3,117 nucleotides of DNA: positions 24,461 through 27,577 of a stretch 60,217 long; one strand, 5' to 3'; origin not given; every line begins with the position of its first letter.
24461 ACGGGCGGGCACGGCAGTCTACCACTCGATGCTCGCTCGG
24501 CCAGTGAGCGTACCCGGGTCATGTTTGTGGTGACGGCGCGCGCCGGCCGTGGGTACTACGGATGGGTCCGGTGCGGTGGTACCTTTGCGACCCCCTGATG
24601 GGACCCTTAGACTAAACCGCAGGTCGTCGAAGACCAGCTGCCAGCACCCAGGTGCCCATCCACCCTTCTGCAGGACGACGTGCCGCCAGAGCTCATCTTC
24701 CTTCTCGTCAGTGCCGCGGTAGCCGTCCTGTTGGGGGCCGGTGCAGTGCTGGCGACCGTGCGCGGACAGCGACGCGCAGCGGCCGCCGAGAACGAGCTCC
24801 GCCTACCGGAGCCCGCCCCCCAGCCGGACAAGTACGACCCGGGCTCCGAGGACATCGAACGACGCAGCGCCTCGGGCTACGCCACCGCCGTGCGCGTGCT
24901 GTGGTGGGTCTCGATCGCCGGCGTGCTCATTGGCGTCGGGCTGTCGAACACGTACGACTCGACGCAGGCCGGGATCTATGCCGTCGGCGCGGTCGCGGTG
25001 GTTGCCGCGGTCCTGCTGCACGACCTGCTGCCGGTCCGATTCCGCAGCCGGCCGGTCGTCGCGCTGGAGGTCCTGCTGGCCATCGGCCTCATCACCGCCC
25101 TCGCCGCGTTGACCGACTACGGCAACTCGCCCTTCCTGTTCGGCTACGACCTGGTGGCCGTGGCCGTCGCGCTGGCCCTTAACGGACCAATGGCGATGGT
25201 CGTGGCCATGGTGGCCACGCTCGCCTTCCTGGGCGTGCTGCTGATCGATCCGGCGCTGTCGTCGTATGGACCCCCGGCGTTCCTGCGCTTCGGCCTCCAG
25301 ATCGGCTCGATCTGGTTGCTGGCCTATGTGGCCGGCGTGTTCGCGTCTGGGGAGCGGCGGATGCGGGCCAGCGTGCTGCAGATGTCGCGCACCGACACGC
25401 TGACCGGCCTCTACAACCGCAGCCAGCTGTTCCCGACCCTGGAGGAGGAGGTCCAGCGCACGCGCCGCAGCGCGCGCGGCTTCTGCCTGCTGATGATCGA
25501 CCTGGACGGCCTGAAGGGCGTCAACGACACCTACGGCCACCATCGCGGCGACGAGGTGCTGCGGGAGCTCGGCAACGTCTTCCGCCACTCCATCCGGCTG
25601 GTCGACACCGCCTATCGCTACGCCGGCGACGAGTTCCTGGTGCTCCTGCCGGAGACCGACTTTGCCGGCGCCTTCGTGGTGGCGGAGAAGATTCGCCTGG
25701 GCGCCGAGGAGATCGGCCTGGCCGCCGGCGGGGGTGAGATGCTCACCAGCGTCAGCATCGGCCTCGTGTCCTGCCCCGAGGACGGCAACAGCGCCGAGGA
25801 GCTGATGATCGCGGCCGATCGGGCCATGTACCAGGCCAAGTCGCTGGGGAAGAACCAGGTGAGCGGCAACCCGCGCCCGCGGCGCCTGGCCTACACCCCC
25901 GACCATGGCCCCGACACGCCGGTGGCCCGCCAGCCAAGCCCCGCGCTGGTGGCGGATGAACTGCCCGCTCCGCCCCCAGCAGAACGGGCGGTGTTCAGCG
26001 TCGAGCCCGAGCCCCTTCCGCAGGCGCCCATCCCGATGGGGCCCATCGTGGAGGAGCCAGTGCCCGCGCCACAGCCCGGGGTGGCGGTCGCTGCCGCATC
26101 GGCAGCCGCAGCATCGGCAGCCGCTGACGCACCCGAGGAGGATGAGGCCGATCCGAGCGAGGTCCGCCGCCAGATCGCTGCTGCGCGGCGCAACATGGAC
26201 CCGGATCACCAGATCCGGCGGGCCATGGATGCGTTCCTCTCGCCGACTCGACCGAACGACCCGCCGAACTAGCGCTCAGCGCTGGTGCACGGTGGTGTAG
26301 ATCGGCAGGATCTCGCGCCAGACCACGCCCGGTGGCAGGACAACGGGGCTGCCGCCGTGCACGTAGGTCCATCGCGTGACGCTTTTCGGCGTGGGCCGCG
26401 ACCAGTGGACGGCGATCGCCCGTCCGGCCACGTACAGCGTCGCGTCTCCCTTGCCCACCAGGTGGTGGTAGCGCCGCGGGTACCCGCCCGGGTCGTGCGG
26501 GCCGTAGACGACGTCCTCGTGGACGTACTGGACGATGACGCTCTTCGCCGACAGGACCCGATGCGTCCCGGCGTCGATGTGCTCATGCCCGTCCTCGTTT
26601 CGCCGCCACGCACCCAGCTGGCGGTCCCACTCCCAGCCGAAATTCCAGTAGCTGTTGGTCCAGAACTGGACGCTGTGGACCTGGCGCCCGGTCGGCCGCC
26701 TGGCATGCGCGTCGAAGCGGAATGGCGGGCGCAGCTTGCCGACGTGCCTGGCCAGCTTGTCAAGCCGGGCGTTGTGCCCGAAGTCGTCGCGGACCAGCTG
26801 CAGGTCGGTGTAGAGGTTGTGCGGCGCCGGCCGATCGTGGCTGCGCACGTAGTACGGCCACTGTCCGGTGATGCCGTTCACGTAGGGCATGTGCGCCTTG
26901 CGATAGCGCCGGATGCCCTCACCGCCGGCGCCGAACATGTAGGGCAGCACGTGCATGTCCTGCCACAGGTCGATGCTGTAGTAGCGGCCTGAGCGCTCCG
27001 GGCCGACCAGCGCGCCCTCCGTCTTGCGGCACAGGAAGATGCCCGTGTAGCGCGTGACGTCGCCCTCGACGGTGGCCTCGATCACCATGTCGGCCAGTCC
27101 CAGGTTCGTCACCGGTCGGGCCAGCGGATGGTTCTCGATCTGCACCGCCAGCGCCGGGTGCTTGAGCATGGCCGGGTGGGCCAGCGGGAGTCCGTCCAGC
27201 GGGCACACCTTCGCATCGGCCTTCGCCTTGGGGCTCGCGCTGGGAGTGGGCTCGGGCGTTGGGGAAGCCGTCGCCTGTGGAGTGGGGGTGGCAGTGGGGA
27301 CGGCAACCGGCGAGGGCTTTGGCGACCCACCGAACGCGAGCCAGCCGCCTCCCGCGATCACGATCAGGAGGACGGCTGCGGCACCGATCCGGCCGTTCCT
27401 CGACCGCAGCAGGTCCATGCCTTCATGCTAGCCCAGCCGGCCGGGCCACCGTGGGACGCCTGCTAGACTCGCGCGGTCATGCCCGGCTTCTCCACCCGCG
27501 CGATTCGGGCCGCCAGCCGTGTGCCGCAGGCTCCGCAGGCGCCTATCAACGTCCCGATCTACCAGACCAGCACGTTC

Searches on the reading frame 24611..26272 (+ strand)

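Call 24: search_protein_families(library=pfam, proteins=[window:24611-26272:+], max_evalue=0.00001)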
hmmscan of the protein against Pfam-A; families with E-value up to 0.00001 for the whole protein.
window:24611-26272:+ (553 aa): 1 family
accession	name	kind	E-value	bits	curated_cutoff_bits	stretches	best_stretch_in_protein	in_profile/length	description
PF00990.26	GGDEF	-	5.3e-40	137.3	23.8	1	261-416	3-161/161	Diguanylate cyclase, GGDEF domain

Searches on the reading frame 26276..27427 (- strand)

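Call 24: search_protein_families(library=pfam, proteins=[window:26276-27427:-], max_evalue=0.00001)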
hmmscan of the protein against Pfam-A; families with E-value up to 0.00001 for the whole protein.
window:26276-27427:- (383 aa): 2 families
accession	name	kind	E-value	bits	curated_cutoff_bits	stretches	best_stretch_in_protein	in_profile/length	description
PF11258.13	DUF3048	-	1.3e-25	90.7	25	1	88-214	13-140/148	Protein of unknown function (DUF3048) N-terminal domain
PF17479.7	DUF3048_C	-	1.4e-19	70.9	25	1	253-370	3-113/114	Protein of unknown function (DUF3048) C-terminal domain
